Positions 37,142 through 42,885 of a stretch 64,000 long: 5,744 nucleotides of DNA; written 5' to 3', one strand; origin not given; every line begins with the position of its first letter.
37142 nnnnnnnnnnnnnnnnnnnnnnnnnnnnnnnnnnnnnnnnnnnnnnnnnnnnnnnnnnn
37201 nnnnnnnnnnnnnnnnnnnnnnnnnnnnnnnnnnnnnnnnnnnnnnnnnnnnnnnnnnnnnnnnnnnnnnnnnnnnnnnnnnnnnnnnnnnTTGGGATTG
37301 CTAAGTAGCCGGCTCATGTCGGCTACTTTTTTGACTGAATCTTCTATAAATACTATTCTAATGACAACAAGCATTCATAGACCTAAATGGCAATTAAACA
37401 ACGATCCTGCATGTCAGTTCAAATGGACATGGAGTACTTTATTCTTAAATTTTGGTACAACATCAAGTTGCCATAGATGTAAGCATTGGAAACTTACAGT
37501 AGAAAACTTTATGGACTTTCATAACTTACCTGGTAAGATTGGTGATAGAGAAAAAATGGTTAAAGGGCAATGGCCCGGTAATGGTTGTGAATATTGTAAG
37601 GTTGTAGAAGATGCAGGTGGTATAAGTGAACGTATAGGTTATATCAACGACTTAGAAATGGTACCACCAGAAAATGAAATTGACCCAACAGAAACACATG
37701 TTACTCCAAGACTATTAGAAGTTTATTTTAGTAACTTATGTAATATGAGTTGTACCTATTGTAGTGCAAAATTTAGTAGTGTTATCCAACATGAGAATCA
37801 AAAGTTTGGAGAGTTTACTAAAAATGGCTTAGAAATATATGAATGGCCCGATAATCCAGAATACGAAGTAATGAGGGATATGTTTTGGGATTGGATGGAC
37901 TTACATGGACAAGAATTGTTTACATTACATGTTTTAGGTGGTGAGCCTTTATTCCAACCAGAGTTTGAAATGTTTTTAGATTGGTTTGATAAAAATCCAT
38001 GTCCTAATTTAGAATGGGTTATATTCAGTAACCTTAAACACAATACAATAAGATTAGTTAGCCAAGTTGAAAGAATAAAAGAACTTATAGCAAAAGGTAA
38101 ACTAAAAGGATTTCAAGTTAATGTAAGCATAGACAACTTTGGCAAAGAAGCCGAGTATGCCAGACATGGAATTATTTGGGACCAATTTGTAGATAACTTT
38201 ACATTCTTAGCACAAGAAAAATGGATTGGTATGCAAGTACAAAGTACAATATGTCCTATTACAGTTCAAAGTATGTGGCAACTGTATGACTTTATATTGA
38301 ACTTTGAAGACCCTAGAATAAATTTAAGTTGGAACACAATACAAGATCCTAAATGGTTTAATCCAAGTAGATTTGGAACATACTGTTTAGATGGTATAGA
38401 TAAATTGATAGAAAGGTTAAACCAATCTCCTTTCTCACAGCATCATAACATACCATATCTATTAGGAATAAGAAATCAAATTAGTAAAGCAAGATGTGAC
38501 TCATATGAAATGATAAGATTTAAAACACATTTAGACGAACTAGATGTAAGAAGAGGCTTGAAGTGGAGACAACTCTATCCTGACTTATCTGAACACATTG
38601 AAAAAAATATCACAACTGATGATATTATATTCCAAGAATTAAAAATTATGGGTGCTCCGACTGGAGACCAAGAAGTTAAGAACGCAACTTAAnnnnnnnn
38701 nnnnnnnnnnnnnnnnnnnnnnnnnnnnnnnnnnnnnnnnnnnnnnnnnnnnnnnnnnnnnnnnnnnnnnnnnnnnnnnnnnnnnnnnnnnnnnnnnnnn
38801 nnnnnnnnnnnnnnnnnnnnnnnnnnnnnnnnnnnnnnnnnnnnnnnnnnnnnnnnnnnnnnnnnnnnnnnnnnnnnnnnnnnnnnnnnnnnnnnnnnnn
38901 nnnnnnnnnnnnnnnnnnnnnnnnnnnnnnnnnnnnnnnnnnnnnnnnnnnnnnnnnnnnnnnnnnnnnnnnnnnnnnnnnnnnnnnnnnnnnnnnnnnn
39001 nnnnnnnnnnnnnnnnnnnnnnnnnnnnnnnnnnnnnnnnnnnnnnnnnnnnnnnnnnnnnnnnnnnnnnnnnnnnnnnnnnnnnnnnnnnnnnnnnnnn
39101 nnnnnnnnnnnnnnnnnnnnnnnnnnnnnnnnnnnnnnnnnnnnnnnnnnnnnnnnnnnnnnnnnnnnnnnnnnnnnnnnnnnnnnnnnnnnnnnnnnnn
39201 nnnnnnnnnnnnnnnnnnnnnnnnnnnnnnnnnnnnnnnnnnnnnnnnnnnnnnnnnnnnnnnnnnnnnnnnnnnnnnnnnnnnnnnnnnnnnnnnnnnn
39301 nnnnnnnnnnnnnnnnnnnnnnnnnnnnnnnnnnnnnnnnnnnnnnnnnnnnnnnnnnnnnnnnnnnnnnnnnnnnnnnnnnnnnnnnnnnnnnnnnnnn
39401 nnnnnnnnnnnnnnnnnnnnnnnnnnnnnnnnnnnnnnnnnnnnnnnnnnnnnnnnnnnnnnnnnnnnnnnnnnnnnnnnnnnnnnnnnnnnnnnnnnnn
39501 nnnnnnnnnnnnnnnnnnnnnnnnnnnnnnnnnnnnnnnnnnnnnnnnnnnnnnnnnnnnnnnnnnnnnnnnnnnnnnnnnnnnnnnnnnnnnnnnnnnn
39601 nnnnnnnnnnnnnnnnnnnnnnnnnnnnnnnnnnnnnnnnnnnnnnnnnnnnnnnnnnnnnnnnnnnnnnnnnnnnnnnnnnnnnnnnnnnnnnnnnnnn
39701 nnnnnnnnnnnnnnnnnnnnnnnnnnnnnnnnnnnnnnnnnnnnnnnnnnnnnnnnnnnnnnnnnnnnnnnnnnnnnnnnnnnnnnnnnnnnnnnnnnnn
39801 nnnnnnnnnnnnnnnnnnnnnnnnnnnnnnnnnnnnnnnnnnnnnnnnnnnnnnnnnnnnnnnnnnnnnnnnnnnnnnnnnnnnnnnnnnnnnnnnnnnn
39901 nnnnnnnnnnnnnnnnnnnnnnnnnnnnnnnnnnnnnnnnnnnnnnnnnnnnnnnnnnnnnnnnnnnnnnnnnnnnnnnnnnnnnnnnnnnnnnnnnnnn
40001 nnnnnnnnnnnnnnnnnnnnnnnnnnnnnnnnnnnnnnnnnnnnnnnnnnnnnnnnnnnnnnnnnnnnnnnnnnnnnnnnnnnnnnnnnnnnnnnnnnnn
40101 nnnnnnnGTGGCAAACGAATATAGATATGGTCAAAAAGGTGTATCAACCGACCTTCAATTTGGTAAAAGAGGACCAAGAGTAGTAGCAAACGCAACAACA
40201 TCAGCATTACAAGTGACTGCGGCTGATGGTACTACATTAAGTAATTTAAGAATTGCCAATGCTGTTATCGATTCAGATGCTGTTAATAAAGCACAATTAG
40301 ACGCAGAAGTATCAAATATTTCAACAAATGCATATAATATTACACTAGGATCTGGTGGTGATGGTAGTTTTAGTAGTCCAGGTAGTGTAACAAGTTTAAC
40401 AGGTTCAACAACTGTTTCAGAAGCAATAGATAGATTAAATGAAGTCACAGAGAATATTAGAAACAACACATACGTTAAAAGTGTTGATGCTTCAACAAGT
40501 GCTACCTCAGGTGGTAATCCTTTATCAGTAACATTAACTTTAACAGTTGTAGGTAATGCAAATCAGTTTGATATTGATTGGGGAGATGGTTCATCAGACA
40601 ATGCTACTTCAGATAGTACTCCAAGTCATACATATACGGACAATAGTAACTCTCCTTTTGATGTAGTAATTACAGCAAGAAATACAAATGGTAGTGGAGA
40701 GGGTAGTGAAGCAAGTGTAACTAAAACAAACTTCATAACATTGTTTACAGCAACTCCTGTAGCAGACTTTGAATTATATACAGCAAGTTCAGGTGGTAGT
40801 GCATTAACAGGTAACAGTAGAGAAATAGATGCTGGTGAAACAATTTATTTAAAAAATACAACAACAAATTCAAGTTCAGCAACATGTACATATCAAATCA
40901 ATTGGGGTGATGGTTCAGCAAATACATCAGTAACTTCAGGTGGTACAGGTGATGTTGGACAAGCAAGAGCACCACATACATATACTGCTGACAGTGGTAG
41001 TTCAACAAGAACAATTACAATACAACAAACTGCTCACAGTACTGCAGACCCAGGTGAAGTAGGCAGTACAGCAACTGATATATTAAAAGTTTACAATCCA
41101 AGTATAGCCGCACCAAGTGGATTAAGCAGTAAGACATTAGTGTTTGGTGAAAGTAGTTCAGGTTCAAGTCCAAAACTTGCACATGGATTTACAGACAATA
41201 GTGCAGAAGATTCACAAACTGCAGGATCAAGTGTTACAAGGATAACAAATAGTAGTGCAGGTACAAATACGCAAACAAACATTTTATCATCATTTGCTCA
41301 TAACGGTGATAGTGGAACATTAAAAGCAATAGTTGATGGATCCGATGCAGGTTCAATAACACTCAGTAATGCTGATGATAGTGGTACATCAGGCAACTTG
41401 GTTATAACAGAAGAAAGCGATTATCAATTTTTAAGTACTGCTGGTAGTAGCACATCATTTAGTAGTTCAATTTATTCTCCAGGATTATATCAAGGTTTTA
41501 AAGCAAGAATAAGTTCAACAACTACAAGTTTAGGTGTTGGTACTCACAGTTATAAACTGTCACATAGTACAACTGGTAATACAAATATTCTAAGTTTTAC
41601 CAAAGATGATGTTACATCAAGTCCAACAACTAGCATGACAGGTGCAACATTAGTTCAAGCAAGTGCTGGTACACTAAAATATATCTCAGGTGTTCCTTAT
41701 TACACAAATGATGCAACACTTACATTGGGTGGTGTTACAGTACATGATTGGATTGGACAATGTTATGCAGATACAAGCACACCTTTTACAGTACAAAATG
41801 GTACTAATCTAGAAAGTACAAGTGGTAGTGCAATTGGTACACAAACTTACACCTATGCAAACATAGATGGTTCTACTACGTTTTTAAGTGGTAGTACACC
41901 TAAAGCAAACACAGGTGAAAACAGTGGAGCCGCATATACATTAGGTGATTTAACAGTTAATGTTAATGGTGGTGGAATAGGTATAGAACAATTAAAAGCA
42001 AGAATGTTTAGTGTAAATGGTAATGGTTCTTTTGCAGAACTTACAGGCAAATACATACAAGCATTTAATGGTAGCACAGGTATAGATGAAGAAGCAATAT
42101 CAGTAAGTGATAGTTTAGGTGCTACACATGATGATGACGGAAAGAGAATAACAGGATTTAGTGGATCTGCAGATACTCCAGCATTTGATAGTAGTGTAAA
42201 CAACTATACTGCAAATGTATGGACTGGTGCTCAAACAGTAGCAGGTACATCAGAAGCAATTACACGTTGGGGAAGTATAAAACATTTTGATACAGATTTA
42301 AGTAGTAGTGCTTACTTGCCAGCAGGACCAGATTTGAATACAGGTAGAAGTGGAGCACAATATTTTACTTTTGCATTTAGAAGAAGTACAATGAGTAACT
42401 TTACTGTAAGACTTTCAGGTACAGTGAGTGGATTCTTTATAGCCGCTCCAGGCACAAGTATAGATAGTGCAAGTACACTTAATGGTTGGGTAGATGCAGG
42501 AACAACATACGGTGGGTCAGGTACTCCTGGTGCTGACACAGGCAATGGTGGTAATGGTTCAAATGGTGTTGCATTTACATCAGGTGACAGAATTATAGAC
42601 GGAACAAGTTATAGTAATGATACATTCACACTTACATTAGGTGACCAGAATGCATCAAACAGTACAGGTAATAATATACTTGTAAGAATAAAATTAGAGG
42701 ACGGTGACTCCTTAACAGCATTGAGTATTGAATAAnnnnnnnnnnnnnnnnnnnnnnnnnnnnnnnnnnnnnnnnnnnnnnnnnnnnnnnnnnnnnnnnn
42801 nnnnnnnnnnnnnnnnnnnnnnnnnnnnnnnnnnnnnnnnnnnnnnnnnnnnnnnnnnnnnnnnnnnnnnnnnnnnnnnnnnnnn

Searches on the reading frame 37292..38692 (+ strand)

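Call 35: search_protein_families(library=phrogs, proteins=[window:37292-38692:+], max_evalue=0.00001)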
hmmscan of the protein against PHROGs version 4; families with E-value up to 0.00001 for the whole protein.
window:37292-38692:+ (466 aa): 1 family
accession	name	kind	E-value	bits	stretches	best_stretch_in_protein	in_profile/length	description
phrog_14086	-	other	8.2e-08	33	0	120-178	68-127/353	radical SAM domain-containing protein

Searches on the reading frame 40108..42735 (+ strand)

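Call 35: search_protein_families(library=phrogs, proteins=[window:40108-42735:+], max_evalue=0.00001)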
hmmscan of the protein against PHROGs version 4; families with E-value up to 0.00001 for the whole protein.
window:40108-42735:+ (875 aa): 1 family
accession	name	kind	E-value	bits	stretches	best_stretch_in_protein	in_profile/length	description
phrog_8578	-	unknown function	5.5e-68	230.9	1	334-874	163-649/652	-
